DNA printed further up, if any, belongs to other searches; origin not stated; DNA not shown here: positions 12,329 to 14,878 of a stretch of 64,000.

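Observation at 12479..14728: Unusual fusion of a polyprenyl-phosphate sugar synthase-like GT2 with a membrane-embedded processive (QxxRW) GT2 synthase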

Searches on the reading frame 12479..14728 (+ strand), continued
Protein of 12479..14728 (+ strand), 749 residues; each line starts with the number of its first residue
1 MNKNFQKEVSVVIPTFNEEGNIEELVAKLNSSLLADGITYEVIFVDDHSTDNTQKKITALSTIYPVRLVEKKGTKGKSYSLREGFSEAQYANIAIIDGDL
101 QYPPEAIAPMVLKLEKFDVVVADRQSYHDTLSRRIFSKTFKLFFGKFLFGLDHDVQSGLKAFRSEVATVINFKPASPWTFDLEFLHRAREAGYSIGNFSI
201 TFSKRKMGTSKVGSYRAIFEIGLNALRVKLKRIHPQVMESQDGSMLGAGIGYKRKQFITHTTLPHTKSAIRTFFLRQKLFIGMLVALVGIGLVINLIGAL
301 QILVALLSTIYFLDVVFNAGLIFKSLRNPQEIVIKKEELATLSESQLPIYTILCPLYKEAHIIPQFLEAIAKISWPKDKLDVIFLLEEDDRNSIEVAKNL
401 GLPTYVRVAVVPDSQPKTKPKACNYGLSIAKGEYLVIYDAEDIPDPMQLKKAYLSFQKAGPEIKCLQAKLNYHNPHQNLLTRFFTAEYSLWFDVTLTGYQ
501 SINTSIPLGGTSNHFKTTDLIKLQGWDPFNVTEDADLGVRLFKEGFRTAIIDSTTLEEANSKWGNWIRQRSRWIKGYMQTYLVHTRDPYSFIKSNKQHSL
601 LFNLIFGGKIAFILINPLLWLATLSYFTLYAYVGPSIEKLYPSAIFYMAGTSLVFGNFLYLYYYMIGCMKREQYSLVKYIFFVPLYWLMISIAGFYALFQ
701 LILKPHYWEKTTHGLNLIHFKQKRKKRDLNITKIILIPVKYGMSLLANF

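Call 26: search_protein_families(library=pfam, proteins=[P0178, P0166, P0210, P0187, P0229, P0222, P0121], max_evalue=0.0001)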
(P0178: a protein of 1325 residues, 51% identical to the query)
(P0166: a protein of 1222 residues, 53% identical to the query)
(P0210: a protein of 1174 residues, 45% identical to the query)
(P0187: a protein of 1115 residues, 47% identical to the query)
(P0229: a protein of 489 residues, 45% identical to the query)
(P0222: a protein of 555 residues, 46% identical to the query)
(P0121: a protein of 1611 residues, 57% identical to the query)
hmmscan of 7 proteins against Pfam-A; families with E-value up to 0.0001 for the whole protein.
P0178 (1325 aa): 6 families
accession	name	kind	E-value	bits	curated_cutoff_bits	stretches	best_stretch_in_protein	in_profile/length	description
PF05157.20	MshEN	-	3.5e-88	290.1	23.1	6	761-845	1-86/90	MshEN domain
PF13641.12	Glyco_tranf_2_3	-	8.6e-27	95.1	27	1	945-1171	3-230/230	Glycosyltransferase like family 2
PF13632.12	Glyco_trans_2_3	-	1.3e-26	94.1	27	1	1029-1242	1-184/198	Glycosyl transferase family group 2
PF00535.33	Glycos_transf_2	-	3.6e-11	43.7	23.3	1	946-1079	1-131/168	Glycosyl transferase family 2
PF22341.1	GSPE_N1E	-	1.2e-06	29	27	0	37-96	5-64/64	GSPII protein E, N1E domain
PF13506.12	Glyco_transf_21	-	2.9e-05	24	21.7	1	1003-1168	5-172/174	Glycosyl transferase family 21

P0166 (1222 aa): 4 families
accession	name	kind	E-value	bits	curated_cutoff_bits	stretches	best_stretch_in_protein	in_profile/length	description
PF05157.20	MshEN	-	2.1e-35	121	23.1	3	535-609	12-86/90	MshEN domain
PF13641.12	Glyco_tranf_2_3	-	7.7e-25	88.7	27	1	848-1074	3-230/230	Glycosyltransferase like family 2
PF13632.12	Glyco_trans_2_3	-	5.5e-23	82.3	27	1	932-1127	1-187/198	Glycosyl transferase family group 2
PF00535.33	Glycos_transf_2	-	6e-12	46.2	23.3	1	849-982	1-131/168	Glycosyl transferase family 2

P0210 (1174 aa): 4 families
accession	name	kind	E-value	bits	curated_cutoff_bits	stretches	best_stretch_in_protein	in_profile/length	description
PF13641.12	Glyco_tranf_2_3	-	2e-23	84.1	27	1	199-409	20-230/230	Glycosyltransferase like family 2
PF13632.12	Glyco_trans_2_3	-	3.6e-20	73.1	27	1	267-464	1-195/198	Glycosyl transferase family group 2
PF00535.33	Glycos_transf_2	-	1.6e-09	38.3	23.3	1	185-327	2-135/168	Glycosyl transferase family 2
PF13231.12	PMT_2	-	8.4e-05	23.3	26.1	1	700-821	22-140/160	Dolichyl-phosphate-mannose-protein mannosyltransferase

P0187 (1115 aa): 4 families
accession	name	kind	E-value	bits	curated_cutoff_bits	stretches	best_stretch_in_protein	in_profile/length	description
PF13641.12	Glyco_tranf_2_3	-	2.6e-23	83.7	27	1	173-401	1-230/230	Glycosyltransferase like family 2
PF13632.12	Glyco_trans_2_3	-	3.6e-21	76.3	27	1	261-453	3-186/198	Glycosyl transferase family group 2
PF00535.33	Glycos_transf_2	-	5.9e-10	39.8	23.3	1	177-320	2-136/168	Glycosyl transferase family 2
PF13231.12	PMT_2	-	1.6e-05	25.6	26.1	1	680-797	20-135/160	Dolichyl-phosphate-mannose-protein mannosyltransferase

P0229 (489 aa): 3 families
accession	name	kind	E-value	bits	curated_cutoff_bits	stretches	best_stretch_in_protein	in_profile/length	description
PF13632.12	Glyco_trans_2_3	-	7.8e-23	81.8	27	1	193-419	2-195/198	Glycosyl transferase family group 2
PF13641.12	Glyco_tranf_2_3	-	6.3e-19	69.3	27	1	108-333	3-229/230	Glycosyltransferase like family 2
PF00535.33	Glycos_transf_2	-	1.4e-11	45.1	23.3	1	109-242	1-131/168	Glycosyl transferase family 2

P0222 (555 aa): 4 families
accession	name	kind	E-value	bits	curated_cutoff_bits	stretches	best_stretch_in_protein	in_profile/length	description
PF13641.12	Glyco_tranf_2_3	-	2.1e-24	87.2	27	1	167-394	2-230/230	Glycosyltransferase like family 2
PF13632.12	Glyco_trans_2_3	-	2.7e-23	83.3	27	1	253-447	2-191/198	Glycosyl transferase family group 2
PF00535.33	Glycos_transf_2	-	1.1e-12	48.6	23.3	1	169-313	1-140/168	Glycosyl transferase family 2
PF13506.12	Glyco_transf_21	-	2.9e-10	40.3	21.7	1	232-393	13-174/174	Glycosyl transferase family 21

P0121 (1611 aa): 10 families
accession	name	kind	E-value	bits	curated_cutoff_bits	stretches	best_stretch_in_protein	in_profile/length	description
PF00534.26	Glycos_transf_1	-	3.7e-44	150.7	26.4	1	1430-1588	14-172/172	Glycosyl transferases group 1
PF00535.33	Glycos_transf_2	-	1.3e-38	133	23.3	2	13-175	1-166/168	Glycosyl transferase family 2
PF13641.12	Glyco_tranf_2_3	-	5.8e-34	118.5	27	2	356-582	3-230/230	Glycosyltransferase like family 2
PF13692.12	Glyco_trans_1_4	-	1.3e-32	113.4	27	1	1432-1574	2-142/142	Glycosyl transferases group 1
PF13632.12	Glyco_trans_2_3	-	6.9e-21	75.4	27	1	440-635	1-181/198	Glycosyl transferase family group 2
PF13439.12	Glyco_transf_4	-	5.7e-15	56.2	28.5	1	1259-1417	2-167/170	Glycosyltransferase Family 4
PF20706.3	GT4-conflict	-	2.6e-14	53.5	26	1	1413-1596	178-380/385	Family 4 Glycosyltransferase in conflict systems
PF13506.12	Glyco_transf_21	-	2.2e-09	37.5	21.7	1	79-154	16-91/174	Glycosyl transferase family 21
PF13524.12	Glyco_trans_1_2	-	2.1e-05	25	25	1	1457-1587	6-127/144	Glycosyl transferase-like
PF10111.15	Glyco_tranf_2_2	-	5e-05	23.4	27.3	0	13-123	1-111/276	Glycosyltransferase like family 2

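Call 28: find_related_loci(query=A1, collection=genome_contigs, flank=10000)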
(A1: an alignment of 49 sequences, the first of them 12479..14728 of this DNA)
Query A1 (749 aa) in genome_contigs; peptide patterns used: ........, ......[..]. (x = any residue, [..] = any of these).
600 stretches matched a pattern (row limit reached: there are more); 591 encode a relative of the query (tblastn E <= 1e-3); the best 80 are kept; 80 distinct loci.
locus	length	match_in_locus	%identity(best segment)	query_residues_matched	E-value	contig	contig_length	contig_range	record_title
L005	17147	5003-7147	65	10-724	0e+0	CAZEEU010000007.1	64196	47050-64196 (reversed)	MAG TPA_asm: uncultured Gammaproteobacteria bacterium isolate SRP286056_co1_676 genome assembly, contig: NODE_416_length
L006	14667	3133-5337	60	1-735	0e+0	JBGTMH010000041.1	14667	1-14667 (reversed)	MAG: Patescibacteria group bacterium isolate JTS-RE358 k141_4900356, whole genome shotgun sequence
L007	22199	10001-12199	61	1-726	0e+0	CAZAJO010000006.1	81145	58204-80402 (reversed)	MAG TPA_asm: uncultured Gammaproteobacteria bacterium isolate SRP342105_co1_429 genome assembly, contig: NODE_370_length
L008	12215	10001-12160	60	9-730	0e+0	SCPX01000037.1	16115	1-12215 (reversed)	MAG: Patescibacteria group bacterium isolate DP16D_bin.14 DP16D_bin.14-57891, whole genome shotgun sequence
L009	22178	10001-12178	58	7-727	0e+0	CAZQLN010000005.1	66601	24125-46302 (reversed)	MAG TPA_asm: uncultured Bdellovibrionales bacterium isolate SRP342105_co1_403 genome assembly, contig: NODE_523_length_6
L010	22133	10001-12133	58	8-717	0e+0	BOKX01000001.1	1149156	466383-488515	Patescibacteria group bacterium BroJett032 DNA, sequence1, whole genome shotgun sequence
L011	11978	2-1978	61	60-717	0e+0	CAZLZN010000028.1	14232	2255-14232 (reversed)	MAG TPA_asm: uncultured Gammaproteobacteria bacterium isolate SRP278252_co2_871 genome assembly, contig: NODE_8869_lengt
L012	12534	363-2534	57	7-728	0e+0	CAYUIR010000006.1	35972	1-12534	MAG TPA_asm: uncultured Bdellovibrionales bacterium isolate SRP219642_co6_142 genome assembly, contig: NODE_774_length_3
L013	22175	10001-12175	56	6-728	0e+0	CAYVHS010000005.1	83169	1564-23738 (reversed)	MAG TPA_asm: uncultured Bdellovibrionales bacterium isolate SRP278252_co2_49 genome assembly, contig: NODE_404_length_83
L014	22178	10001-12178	58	8-740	0e+0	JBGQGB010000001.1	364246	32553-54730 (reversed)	MAG: Candidatus Doudnabacteria bacterium isolate OBJ2_061818_090_38 k141_512501_length_364246_cov_22.5027, whole genome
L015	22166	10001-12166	55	6-718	0e+0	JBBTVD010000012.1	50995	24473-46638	MAG: Patescibacteria group bacterium isolate H14-bin010_1 H14_bin010_1_000000000012, whole genome shotgun sequence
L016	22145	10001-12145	57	3-717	0e+0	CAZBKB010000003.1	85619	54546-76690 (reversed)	MAG TPA_asm: uncultured Gammaproteobacteria bacterium isolate SRP050083_co1_19 genome assembly, contig: NODE_48_length_8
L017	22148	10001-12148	56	4-717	0e+0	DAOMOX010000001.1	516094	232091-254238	MAG TPA_asm: Candidatus Dojkabacteria bacterium isolate AMR_MDS_5875 NODE_5_length_516094_cov_26.501193, whole genome sh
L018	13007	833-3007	55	4-733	0e+0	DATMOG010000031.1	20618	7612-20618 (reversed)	MAG TPA_asm: Candidatus Sulfotelmatobacter sp. isolate SMAG_U12870 k141_1578290, whole genome shotgun sequence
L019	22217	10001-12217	53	8-746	0e+0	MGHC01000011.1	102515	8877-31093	MAG: Candidatus Woesebacteria bacterium RIFCSPLOWO2_01_FULL_39_10 rifcsplowo2_01_scaffold_2422, whole genome shotgun seq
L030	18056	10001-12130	55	9-717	0e+0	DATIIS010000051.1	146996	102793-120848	MAG TPA_asm: Candidatus Saccharimonadales bacterium isolate SMAG_U15671 k141_315644, whole genome shotgun sequence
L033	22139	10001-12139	51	8-717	0e+0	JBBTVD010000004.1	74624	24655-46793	MAG: Patescibacteria group bacterium isolate H14-bin010_1 H14_bin010_1_000000000004, whole genome shotgun sequence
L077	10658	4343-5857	46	209-717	2e-147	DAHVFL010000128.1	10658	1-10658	MAG TPA_asm: Chloroflexota bacterium isolate clean293 NODE_128_length_10658_cov_3.641060, whole genome shotgun sequence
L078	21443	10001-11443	48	236-717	8e-147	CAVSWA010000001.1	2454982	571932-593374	MAG: uncultured Chloroflexia bacterium isolate MFD05705.bin.2.108 genome assembly, contig: contig_16145, whole genome sh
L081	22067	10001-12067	51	7-717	3e-142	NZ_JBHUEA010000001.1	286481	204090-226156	Amnibacterium endophyticum strain CGMCC 1.16066 spades_K_21_77_1, whole genome shotgun sequence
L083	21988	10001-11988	52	8-717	3e-140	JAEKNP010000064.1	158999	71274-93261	MAG: Candidatus Nephthysia bennettiae isolate SB9753_S6_5 NODE_18_length_158999_cov_21.315539, whole genome shotgun sequ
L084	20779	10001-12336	47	7-717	2e-139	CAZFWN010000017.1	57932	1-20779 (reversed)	MAG TPA_asm: uncultured Ktedonobacterales bacterium isolate SRP272529_co1_230 genome assembly, contig: NODE_601_length_5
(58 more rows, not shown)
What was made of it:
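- Tried and rejected: Many GTDB record titles say 'uncultured Gammaproteobacteria/Bdellovibrionales' for loci whose gene content matches the Patescibacteria loci (call 28).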

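Call 48: search_solved_structures(query=L081:11315-14656:+, max_evalue=0.01)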
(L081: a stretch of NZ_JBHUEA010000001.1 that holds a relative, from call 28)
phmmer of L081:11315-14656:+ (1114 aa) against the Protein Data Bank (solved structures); distinct sequences matched with E-value up to 0.01: 36.
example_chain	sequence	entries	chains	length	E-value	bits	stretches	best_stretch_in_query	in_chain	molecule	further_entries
3pz9_A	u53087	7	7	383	1.4e-23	86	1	850-1058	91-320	Mannan endo-1,4-beta-mannosidase. Glycosyl Hydrolase family 5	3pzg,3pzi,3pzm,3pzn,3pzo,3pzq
4qp0_A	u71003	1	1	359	2.8e-22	81.7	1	792-1050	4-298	Endo-beta-mannanase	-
9m20_A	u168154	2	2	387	9.2e-22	79.9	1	796-1089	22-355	mannan endo-1,4-beta-mannosidase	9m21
6tn6_A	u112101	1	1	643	1.7e-21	79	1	850-1058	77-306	Mannan endo-1,4-beta-mannosidase. Glycosyl Hydrolase family 5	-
1rh9_A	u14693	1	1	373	6e-18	67.3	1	791-1085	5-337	endo-beta-mannanase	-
4awe_A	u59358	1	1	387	1.7e-17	65.8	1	836-1054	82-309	ENDO-BETA-D-1,4-MANNANASE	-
1qno_A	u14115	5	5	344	5.5e-17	64.1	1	855-1047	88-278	ENDO-1,4-B-D-MANNANASE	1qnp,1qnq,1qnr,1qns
8gf3_A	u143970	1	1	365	7.3e-17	63.7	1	848-1063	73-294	GH5 Mannanase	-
3ziz_A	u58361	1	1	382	8.4e-16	60.2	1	854-1082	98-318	GH5 ENDO-BETA-1,4-MANNANASE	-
9bhc_C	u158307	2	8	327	3.3e-15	58.2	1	36-243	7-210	Undecaprenyl-phosphate 4-deoxy-4-formamido-L-arabinose transferase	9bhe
8vxh_A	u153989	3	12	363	3.7e-15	58.1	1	36-243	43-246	Undecaprenyl-phosphate 4-deoxy-4-formamido-L-arabinose transferase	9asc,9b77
9hwj_A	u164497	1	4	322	4.5e-15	57.8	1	37-245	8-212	Undecaprenyl-phosphate 4-deoxy-4-formamido-L-arabinose transferase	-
3wfl_A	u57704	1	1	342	8.6e-15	56.8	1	854-1059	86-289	beta-mannanase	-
3wh9_A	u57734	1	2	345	5.5e-14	54.2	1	855-1016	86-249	Endo-beta-1,4-mannanase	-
31ao_A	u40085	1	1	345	6.3e-14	54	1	855-1015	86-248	Probable mannan endo-1,4-beta-mannosidase A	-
5mlz_A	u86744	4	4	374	1e-06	30.1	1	38-159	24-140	Dolichol monophosphate mannose synthase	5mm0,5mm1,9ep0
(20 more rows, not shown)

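Call 50: search_protein_families(library=pfam, proteins=[L081:11315-14656:+, L081:9332-11311:+, L084:10720-14601:+, L077:4238-7240:+], max_evalue=0.001)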
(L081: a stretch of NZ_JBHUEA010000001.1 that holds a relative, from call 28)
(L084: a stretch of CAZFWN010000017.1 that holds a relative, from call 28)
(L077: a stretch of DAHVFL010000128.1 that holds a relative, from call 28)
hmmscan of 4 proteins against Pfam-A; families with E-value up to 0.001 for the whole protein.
L081:11315-14656:+ (1114 aa): 4 families
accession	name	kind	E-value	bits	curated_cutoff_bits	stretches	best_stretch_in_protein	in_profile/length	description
PF00535.33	Glycos_transf_2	-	4.4e-28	98.7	23.3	1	40-203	1-166/168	Glycosyl transferase family 2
PF00150.24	Cellulase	-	9.9e-10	38.8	23.5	1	829-1057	27-246/272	Cellulase (glycosyl hydrolase family 5)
PF13641.12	Glyco_tranf_2_3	-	7.8e-08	33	27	1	39-206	3-176/230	Glycosyltransferase like family 2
PF10111.15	Glyco_tranf_2_2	-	0.00017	21.6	27.3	1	40-133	1-92/276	Glycosyltransferase like family 2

L081:9332-11311:+ (660 aa): 4 families
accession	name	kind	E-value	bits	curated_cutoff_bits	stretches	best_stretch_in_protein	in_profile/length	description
PF13632.12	Glyco_trans_2_3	-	1.9e-25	90.3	27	1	360-569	3-183/198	Glycosyl transferase family group 2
PF13641.12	Glyco_tranf_2_3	-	2.4e-24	87.1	27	1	274-500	3-230/230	Glycosyltransferase like family 2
PF00535.33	Glycos_transf_2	-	1.3e-10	41.9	23.3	1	276-415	2-132/168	Glycosyl transferase family 2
PF13506.12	Glyco_transf_21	-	4.6e-05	23.4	21.7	1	327-498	1-173/174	Glycosyl transferase family 21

L084:10720-14601:+ (1294 aa): 4 families
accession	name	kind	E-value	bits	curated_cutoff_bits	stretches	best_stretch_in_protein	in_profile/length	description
PF13641.12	Glyco_tranf_2_3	-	2.6e-25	90.3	27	1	169-397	1-230/230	Glycosyltransferase like family 2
PF13632.12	Glyco_trans_2_3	-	2.1e-23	83.6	27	1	255-451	1-192/198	Glycosyl transferase family group 2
PF00535.33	Glycos_transf_2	-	1.7e-08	35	23.3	1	173-309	2-132/168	Glycosyl transferase family 2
PF13231.12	PMT_2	-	1.8e-07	31.9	26.1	1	791-909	21-136/160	Dolichyl-phosphate-mannose-protein mannosyltransferase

L077:4238-7240:+ (1001 aa): 3 families
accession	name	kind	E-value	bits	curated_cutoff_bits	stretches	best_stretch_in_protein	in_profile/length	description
PF13632.12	Glyco_trans_2_3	-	2.8e-22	79.9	27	1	256-470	1-186/198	Glycosyl transferase family group 2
PF13641.12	Glyco_tranf_2_3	-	3.2e-22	80.1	27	1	170-398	1-230/230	Glycosyltransferase like family 2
PF00535.33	Glycos_transf_2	-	2.2e-10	41.2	23.3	1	174-309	2-132/168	Glycosyl transferase family 2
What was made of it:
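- On GT-C fold glycosyltransferases (for TM536): PMT_2 is above threshold in the homologous segment of L084 (call 50).
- Synthase-GT-C fusions in Chloroflexota (L077, L078, L084; PMT_2 31.9 bits in L084, call 50; also P0210 and P0187, call 26).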
